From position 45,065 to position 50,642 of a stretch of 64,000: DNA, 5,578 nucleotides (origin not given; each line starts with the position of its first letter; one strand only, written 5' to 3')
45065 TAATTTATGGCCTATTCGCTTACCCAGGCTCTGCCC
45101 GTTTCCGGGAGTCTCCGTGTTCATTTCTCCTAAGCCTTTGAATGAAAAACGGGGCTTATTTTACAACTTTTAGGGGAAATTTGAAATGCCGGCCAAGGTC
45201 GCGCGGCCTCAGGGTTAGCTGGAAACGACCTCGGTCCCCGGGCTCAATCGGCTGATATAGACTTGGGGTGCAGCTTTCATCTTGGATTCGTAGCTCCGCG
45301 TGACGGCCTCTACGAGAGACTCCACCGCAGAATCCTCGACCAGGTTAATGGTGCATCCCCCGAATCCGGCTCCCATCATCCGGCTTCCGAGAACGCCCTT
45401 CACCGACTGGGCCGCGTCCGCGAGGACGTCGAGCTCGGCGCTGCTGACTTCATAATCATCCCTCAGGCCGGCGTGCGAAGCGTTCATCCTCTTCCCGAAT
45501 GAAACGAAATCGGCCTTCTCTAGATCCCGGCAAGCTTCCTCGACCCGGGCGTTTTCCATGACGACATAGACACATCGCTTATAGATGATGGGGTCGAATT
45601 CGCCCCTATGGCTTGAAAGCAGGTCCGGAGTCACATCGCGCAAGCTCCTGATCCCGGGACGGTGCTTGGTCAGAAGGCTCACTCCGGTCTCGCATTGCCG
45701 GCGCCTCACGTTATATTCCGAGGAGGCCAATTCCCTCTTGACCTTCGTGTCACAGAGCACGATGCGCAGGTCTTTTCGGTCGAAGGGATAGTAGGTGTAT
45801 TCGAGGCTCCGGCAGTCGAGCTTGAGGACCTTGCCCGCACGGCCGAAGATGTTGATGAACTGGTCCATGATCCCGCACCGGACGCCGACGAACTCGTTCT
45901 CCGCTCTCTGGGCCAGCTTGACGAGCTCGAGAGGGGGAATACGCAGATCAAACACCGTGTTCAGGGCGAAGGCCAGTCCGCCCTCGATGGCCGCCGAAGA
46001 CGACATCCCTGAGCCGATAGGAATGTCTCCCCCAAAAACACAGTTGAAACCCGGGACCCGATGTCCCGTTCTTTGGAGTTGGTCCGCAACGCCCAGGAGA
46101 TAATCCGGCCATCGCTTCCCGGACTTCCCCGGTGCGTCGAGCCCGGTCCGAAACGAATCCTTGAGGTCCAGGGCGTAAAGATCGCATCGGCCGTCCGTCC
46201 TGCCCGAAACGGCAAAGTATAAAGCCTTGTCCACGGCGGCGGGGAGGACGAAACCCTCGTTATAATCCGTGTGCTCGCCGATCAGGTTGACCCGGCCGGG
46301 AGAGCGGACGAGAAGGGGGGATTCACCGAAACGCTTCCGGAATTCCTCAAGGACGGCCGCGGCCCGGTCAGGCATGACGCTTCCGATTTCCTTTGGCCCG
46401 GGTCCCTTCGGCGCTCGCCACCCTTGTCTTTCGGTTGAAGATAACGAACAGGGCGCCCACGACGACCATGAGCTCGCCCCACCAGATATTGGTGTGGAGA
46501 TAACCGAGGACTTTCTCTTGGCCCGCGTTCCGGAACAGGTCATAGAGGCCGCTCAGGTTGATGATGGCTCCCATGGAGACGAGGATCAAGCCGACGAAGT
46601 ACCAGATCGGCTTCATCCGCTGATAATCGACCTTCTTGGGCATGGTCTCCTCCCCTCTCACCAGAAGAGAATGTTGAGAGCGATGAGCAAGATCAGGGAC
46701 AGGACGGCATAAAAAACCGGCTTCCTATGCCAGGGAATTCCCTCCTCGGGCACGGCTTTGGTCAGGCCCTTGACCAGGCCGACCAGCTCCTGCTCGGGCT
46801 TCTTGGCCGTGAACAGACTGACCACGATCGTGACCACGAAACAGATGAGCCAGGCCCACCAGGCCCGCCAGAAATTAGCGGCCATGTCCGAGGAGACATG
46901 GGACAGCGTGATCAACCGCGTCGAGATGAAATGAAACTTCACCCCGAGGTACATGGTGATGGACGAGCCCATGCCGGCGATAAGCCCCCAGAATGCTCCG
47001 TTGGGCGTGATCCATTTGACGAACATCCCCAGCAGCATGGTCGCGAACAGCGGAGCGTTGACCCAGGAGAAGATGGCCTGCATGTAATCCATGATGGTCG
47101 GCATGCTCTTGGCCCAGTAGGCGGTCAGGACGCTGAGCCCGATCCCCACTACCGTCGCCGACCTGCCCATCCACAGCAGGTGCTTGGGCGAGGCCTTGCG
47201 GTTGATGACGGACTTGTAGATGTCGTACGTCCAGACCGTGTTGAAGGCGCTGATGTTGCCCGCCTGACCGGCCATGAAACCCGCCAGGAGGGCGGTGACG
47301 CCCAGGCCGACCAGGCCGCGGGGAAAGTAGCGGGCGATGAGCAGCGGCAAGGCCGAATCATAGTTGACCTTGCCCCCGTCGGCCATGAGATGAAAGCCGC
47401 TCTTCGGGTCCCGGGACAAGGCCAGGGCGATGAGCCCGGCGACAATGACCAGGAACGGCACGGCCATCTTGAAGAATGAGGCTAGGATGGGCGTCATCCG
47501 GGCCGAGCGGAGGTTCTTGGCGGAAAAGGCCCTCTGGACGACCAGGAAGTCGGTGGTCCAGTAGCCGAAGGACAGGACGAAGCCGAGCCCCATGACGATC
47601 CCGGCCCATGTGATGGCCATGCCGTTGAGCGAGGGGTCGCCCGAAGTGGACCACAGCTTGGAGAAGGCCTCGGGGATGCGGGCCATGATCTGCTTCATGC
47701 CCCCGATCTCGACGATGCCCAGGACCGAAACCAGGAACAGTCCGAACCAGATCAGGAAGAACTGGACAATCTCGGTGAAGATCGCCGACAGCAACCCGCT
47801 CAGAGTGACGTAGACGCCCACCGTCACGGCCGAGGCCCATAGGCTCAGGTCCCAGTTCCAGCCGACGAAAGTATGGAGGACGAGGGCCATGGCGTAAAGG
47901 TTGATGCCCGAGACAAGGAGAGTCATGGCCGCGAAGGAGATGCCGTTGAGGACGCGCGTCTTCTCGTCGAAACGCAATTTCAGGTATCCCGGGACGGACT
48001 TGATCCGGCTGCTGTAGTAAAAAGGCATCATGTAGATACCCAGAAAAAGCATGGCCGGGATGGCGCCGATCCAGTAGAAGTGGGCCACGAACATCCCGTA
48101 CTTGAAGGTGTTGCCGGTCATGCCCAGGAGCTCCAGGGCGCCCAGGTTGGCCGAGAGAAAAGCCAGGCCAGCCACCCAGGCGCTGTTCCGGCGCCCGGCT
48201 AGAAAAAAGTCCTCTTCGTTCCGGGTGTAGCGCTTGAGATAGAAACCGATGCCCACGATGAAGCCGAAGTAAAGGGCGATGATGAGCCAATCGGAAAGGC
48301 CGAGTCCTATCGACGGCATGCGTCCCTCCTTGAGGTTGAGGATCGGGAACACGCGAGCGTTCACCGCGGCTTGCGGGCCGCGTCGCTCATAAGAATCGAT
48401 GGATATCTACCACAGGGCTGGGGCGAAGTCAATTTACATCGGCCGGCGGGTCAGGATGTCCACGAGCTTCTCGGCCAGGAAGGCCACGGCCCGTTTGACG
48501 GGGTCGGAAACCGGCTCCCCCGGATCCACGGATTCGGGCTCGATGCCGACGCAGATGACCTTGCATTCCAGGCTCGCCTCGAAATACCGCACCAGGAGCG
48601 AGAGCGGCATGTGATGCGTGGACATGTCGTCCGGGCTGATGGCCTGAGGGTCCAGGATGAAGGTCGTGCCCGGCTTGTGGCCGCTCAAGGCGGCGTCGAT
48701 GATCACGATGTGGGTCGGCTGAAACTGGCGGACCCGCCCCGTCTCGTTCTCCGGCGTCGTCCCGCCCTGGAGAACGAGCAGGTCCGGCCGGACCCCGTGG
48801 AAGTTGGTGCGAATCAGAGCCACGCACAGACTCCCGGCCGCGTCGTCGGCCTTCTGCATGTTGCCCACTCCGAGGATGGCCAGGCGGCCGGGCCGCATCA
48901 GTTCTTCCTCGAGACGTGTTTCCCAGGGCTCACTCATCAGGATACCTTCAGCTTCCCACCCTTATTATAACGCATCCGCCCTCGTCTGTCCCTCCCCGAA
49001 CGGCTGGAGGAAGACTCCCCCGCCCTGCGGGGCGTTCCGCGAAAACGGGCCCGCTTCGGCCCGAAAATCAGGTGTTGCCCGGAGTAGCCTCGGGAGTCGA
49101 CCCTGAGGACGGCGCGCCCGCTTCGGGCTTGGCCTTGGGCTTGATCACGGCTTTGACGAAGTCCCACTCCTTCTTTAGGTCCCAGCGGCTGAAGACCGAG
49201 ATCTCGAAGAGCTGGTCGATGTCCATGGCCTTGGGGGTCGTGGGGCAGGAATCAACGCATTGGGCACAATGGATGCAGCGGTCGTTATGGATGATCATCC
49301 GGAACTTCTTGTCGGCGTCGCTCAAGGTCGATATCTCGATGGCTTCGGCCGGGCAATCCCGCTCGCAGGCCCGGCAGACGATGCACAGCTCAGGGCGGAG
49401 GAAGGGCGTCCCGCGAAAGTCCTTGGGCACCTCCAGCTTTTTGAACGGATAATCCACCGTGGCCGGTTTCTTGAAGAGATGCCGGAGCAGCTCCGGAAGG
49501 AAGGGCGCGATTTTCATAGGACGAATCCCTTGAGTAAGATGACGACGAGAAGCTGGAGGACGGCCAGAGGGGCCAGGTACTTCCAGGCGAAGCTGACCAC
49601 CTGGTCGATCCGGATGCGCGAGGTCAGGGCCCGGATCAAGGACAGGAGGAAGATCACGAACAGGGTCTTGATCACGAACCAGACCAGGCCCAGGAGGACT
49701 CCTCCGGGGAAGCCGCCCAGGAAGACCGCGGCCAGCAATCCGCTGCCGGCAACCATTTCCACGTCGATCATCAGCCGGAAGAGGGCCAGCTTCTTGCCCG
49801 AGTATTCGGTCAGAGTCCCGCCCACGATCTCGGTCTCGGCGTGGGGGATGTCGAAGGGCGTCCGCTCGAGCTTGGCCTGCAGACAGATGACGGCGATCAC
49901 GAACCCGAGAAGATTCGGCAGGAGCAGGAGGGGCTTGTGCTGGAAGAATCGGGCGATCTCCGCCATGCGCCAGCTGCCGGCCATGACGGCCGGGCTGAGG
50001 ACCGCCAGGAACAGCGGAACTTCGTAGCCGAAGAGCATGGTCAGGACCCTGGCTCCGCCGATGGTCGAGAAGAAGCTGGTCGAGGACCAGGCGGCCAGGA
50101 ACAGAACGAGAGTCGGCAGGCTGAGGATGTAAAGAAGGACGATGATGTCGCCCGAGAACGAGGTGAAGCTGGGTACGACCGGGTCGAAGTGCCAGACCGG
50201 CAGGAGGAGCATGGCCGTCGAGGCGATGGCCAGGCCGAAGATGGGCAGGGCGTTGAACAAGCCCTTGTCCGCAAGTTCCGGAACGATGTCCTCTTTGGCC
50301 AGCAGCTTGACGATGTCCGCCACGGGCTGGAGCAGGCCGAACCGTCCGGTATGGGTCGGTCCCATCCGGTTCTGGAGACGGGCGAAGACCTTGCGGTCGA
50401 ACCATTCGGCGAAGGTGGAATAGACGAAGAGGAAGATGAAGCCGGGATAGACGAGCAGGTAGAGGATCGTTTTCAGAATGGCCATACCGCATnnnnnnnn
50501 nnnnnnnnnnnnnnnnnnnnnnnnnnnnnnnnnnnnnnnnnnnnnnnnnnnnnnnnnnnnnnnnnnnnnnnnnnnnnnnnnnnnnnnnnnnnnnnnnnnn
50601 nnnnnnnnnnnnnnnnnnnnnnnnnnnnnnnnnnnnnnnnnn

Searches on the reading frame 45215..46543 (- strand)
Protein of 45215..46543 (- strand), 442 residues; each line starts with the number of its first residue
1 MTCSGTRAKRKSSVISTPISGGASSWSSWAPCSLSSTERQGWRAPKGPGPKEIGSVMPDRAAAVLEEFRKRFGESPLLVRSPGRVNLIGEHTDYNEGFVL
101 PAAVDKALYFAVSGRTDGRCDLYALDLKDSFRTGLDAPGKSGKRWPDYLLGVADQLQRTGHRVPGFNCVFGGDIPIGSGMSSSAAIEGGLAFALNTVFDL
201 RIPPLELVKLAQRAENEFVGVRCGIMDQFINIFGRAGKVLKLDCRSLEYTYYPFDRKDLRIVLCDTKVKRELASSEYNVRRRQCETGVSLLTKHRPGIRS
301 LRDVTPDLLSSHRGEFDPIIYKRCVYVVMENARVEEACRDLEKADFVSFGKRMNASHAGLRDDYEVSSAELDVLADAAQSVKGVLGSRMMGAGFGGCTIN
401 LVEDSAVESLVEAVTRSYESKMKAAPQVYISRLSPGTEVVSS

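Call 51: search_protein_families(library=pfam, proteins=[window:45215-46543:-], max_evalue=0.0001)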
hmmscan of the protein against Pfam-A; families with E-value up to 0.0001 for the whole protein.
window:45215-46543:- (442 aa): 3 families
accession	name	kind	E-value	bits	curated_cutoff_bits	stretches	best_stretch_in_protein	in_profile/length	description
PF10509.15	GalKase_gal_bdg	-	7.7e-23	80.3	23.1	1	66-113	1-48/49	Galactokinase galactose-binding signature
PF00288.32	GHMP_kinases_N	-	1.6e-19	70.4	22.3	1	148-234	2-86/87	GHMP kinases N terminal domain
PF08544.19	GHMP_kinases_C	-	7.2e-10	39.6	21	1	340-419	4-84/85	GHMP kinases C terminal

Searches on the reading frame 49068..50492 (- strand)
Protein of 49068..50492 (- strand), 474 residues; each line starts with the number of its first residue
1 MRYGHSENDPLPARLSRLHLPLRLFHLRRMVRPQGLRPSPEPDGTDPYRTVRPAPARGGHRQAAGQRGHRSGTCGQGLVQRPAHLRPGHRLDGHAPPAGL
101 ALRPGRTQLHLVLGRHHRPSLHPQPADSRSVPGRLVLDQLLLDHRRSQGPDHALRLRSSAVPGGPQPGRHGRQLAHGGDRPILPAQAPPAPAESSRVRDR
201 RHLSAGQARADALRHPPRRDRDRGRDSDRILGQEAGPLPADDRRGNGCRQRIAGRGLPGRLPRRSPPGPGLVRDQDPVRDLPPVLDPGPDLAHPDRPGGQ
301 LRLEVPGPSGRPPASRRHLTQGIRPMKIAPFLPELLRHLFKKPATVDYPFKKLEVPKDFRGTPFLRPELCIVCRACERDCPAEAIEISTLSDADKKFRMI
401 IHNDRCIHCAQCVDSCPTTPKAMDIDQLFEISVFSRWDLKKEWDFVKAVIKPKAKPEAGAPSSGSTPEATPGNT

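Call 51: search_protein_families(library=pfam, proteins=[window:49068-50492:-], max_evalue=0.0001)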
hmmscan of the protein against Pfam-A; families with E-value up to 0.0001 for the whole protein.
window:49068-50492:- (474 aa): 10 families
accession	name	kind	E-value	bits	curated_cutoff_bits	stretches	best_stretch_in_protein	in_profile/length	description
PF12838.12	Fer4_7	-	7e-11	42.9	27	1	370-418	2-50/52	4Fe-4S dicluster domain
PF13237.11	Fer4_10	-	7.4e-10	39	25.5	1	399-423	2-30/53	4Fe-4S dicluster domain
PF00037.32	Fer4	-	2.3e-09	37.1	21.1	0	400-418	2-20/24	4Fe-4S binding domain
PF13187.11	Fer4_9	-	8.7e-08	32.5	27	1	370-418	2-49/52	4Fe-4S dicluster domain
PF12837.12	Fer4_6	-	1.8e-06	28.1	25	0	404-418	7-21/24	4Fe-4S binding domain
PF12797.12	Fer4_2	-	2.6e-06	27.4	24.5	0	398-418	2-22/22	4Fe-4S binding domain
PF13484.11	Fer4_16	-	2.8e-06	28.4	30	0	405-419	1-15/66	4Fe-4S double cluster binding domain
PF13183.11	Fer4_8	-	3.2e-05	24.8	27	0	404-419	3-18/68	4Fe-4S dicluster domain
PF12800.12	Fer4_4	-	3.7e-05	24.2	24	0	404-418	2-16/17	4Fe-4S binding domain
PF13534.11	Fer4_17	-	7.8e-05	23.6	22.2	0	405-418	1-14/61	4Fe-4S dicluster domain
